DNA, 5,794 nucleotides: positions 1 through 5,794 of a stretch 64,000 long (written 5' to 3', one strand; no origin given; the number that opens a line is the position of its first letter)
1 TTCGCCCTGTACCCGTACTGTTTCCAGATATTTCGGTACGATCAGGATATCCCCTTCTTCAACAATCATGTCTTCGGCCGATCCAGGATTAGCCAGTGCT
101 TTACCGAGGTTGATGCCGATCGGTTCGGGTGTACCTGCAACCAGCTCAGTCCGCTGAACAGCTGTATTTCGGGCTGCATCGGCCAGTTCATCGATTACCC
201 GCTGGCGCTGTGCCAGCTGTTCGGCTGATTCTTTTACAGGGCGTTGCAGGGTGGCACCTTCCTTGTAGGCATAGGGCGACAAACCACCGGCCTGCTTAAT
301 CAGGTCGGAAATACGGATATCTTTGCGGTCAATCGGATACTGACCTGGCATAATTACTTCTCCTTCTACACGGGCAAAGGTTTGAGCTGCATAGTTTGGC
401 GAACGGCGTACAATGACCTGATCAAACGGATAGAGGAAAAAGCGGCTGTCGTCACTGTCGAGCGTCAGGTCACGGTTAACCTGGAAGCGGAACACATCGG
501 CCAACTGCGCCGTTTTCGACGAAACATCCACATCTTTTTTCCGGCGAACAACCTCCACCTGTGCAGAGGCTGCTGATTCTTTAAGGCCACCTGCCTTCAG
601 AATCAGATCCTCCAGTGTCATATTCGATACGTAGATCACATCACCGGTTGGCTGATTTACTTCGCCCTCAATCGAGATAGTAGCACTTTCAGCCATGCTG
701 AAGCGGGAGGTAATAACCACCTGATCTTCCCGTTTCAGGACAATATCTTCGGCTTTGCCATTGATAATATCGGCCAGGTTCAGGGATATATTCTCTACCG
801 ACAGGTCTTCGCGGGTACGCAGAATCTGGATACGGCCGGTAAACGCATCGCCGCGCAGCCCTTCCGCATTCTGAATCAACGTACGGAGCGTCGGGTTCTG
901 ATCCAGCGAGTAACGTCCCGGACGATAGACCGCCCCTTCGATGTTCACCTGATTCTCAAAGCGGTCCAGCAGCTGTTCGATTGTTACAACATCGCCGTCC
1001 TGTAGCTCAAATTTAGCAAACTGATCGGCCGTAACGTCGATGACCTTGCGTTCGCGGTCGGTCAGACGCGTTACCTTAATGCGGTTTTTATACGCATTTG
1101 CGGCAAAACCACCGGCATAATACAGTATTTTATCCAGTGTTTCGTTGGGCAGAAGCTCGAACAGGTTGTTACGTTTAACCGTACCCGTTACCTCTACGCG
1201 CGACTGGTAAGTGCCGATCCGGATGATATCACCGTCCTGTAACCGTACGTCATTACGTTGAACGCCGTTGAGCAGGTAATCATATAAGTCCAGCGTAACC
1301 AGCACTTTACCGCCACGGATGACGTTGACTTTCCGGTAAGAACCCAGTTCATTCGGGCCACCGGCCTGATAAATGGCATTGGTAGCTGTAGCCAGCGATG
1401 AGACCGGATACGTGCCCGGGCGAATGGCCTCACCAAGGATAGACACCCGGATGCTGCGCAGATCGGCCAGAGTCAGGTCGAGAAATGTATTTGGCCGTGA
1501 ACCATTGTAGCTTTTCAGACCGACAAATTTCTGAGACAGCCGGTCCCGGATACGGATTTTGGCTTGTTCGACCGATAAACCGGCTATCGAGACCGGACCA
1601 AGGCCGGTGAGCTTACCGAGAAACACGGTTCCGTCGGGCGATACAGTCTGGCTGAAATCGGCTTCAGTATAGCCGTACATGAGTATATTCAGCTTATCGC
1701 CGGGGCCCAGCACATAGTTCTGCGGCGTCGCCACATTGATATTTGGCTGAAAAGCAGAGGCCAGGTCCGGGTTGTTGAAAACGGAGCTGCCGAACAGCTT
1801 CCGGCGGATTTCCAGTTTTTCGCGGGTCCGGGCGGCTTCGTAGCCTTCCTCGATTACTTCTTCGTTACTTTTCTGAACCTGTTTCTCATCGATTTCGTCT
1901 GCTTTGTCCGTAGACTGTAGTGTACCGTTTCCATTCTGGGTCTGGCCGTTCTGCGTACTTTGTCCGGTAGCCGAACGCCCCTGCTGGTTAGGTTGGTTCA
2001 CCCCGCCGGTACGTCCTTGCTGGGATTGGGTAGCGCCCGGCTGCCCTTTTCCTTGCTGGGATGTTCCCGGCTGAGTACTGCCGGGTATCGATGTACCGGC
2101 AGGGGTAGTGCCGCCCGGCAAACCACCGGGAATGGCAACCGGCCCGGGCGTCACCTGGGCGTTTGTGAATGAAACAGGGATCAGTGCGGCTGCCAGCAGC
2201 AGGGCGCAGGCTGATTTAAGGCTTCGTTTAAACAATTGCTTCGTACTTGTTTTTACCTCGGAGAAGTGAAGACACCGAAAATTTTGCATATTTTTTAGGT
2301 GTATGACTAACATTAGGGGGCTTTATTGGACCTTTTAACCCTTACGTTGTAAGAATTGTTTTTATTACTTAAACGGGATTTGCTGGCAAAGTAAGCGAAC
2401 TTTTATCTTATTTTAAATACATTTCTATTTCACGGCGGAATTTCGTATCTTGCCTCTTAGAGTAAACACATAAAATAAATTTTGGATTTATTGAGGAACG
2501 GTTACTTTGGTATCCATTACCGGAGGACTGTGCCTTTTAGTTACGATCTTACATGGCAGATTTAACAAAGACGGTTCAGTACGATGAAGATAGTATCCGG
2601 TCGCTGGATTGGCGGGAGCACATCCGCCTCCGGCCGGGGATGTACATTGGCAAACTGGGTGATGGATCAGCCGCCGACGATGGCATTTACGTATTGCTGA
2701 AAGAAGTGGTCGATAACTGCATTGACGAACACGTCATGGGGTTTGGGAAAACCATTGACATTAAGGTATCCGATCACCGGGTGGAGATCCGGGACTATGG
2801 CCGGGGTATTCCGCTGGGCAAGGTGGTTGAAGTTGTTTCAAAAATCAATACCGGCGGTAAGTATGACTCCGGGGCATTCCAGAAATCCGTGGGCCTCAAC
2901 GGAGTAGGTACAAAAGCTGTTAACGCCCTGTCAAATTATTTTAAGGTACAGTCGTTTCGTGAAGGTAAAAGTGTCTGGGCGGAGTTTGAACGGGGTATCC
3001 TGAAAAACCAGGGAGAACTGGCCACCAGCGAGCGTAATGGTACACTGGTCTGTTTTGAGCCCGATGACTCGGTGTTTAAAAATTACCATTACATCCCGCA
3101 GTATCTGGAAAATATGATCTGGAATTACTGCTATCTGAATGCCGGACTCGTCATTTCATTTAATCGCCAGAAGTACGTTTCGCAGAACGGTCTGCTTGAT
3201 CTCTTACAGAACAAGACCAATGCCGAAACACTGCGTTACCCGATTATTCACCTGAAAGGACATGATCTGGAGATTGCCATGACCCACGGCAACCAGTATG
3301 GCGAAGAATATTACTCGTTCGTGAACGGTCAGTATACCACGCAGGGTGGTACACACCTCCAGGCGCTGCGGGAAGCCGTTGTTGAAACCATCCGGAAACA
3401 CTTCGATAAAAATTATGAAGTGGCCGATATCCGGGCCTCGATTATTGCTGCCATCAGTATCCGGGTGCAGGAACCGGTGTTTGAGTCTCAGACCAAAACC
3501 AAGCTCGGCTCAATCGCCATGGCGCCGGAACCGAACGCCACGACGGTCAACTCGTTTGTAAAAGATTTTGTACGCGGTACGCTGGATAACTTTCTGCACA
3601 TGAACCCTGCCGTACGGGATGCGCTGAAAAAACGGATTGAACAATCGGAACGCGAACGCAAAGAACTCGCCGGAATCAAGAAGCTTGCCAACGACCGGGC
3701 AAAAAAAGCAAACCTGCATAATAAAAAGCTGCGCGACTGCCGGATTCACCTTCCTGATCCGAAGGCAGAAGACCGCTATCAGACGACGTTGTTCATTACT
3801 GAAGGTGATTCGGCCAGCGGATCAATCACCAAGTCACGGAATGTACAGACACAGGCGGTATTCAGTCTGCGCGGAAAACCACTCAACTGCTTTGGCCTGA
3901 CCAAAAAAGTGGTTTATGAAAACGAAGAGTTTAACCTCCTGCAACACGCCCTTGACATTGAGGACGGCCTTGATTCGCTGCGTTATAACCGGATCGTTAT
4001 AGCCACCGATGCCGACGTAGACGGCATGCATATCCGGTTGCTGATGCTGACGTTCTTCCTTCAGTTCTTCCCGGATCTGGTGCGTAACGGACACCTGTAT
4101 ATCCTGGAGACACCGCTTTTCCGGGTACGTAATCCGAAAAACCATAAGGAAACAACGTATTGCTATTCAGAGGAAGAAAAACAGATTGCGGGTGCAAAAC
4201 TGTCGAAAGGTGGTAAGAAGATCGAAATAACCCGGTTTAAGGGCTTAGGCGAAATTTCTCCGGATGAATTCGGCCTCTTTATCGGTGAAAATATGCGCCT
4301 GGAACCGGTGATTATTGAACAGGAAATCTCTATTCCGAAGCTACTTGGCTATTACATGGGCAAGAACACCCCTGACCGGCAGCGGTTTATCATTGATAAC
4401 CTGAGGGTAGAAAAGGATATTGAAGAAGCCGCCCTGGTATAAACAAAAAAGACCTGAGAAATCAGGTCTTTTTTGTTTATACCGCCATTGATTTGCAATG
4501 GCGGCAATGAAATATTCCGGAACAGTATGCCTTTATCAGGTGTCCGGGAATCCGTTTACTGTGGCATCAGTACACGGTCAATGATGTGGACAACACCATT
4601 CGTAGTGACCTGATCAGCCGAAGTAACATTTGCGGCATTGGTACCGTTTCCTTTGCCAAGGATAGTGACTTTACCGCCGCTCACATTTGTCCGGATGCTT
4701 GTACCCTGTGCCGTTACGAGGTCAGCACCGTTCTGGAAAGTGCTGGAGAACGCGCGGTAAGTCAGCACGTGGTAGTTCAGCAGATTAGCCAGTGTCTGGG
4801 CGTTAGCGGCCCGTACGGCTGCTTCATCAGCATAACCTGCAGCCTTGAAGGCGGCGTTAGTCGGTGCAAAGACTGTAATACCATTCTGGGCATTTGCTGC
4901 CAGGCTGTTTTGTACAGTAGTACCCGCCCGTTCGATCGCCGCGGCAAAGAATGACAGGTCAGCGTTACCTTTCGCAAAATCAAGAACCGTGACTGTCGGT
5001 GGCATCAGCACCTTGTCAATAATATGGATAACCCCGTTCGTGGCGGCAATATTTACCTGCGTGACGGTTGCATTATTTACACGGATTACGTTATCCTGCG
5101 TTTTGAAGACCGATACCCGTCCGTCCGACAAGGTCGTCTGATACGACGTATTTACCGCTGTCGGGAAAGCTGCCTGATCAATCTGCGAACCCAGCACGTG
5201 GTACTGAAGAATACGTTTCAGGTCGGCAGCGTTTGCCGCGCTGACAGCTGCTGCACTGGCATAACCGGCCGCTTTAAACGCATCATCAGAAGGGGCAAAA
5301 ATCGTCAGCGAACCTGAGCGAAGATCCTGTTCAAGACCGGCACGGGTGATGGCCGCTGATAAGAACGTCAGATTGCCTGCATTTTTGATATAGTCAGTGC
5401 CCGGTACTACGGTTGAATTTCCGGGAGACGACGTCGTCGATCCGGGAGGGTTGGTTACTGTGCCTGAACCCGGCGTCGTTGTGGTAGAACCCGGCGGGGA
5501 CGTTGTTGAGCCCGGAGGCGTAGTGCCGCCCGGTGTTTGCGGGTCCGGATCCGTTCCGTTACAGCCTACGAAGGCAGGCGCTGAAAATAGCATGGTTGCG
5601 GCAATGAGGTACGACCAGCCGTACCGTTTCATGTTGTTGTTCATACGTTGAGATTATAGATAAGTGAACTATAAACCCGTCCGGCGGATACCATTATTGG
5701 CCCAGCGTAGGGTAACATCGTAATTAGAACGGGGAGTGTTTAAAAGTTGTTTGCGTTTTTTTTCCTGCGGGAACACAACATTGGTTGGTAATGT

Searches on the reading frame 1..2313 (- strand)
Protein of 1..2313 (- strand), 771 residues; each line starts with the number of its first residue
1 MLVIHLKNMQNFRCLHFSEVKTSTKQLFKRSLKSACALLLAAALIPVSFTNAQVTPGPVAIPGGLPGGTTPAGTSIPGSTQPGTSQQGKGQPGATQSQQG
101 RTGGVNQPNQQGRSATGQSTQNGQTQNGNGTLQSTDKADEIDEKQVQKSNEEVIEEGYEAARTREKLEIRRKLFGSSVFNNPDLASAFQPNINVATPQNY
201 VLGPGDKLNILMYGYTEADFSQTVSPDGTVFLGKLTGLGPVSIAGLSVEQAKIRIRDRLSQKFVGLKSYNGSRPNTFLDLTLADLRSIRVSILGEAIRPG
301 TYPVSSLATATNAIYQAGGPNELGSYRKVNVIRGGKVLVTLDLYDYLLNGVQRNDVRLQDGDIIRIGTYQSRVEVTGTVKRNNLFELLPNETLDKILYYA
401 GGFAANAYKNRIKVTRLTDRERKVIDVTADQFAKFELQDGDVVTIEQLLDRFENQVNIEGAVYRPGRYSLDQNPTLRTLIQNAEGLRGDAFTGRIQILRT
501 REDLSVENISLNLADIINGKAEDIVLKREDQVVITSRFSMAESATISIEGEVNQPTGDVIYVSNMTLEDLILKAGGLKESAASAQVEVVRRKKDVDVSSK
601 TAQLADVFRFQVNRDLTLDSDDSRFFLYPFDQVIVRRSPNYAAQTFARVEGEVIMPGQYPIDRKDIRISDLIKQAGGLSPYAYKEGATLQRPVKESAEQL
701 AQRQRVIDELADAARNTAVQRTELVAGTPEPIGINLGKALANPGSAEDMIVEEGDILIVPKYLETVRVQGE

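Call 47: search_protein_families(library=pfam, proteins=[window:1-2313:-], max_evalue=0.01)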
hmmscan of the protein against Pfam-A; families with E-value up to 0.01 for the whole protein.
window:1-2313:- (771 aa): 3 families
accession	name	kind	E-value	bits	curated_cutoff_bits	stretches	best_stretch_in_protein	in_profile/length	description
PF22461.2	SLBB_2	-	7.2e-39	132.2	27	5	289-366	2-79/79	SLBB domain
PF10531.15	SLBB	-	2.5e-33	114.1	27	4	373-419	2-47/55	SLBB domain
PF02563.21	Poly_export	-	2.1e-17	63.5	28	1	195-263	2-66/77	Polysaccharide biosynthesis/export protein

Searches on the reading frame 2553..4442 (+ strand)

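Call 47: search_protein_families(library=pfam, proteins=[window:2553-4442:+], max_evalue=0.01)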
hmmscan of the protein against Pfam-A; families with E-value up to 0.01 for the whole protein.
window:2553-4442:+ (629 aa): 4 families
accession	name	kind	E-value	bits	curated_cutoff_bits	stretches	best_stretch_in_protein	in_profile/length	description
PF00204.31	DNA_gyraseB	-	3e-26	92.4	27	1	233-371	22-166/173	DNA gyrase B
PF01751.28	Toprim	-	8.7e-14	51.9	23.1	1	412-519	1-95/96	Toprim domain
PF02518.31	HATPase_c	-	2.5e-08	34.8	26.4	1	43-143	4-105/111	Histidine kinase-, DNA gyrase B-, and HSP90-like ATPase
PF00986.26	DNA_gyraseB_C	-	3.9e-06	27.4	29.8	1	555-613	2-62/63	DNA gyrase B subunit, carboxyl terminus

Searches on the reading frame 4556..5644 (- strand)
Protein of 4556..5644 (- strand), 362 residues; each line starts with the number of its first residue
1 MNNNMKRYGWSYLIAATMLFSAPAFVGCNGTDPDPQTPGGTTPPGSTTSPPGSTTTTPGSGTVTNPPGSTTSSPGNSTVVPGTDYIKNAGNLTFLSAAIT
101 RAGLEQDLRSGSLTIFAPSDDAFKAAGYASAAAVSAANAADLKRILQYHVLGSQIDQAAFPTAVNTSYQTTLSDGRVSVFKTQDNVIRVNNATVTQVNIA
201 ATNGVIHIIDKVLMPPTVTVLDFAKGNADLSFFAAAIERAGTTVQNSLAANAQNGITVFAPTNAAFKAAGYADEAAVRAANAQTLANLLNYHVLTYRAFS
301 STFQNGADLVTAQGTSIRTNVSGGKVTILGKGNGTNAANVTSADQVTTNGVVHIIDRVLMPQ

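Call 47: search_protein_families(library=pfam, proteins=[window:4556-5644:-], max_evalue=0.01)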
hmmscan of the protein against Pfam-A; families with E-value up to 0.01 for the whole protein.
window:4556-5644:- (362 aa): 1 family
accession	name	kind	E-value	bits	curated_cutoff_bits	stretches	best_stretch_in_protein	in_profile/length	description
PF02469.27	Fasciclin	-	2.4e-57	192.9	22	2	91-215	2-123/123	Fasciclin domain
